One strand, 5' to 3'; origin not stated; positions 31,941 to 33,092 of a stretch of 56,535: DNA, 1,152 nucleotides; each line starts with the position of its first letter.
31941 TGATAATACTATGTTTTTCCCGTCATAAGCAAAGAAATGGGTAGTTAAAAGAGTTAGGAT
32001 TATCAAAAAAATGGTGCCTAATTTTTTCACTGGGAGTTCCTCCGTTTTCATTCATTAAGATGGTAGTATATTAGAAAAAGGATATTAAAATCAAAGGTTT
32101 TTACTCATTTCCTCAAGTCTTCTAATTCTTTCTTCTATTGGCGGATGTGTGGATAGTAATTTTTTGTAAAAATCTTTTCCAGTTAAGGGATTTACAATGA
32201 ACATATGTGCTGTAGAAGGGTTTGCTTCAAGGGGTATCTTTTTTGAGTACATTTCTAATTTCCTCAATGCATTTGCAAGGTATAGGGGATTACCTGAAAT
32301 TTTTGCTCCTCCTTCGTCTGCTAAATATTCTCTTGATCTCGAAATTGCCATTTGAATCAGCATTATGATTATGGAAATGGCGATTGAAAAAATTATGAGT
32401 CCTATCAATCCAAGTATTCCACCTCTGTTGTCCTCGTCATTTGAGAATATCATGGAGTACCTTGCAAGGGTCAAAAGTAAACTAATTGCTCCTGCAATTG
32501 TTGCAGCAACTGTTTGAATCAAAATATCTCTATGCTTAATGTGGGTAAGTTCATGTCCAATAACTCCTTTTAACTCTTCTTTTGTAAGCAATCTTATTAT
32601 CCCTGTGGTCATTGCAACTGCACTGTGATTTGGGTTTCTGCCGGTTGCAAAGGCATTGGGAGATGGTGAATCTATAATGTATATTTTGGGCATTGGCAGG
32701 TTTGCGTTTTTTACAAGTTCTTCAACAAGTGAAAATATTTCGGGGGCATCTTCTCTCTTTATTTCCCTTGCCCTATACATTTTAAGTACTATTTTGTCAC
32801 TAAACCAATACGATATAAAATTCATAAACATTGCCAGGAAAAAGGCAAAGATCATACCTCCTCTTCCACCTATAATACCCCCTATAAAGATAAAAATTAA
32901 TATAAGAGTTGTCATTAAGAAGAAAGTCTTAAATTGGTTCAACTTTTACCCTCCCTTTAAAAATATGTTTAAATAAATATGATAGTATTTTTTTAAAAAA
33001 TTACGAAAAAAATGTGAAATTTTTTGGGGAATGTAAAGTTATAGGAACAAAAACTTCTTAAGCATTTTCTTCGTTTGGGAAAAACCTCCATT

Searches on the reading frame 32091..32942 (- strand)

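Call 21: search_protein_families(library=pfam, proteins=[window:32091-32942:-])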
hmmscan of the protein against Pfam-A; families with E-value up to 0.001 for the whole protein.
window:32091-32942:- (283 aa): 2 families
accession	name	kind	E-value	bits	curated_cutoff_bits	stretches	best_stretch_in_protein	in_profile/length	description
PF01435.24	Peptidase_M48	-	1.8e-39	135.9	20.3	1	66-279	4-185/186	Peptidase family M48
PF05569.17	Peptidase_M56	-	0.00055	19.6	31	1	109-148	178-217/296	BlaR1 peptidase M56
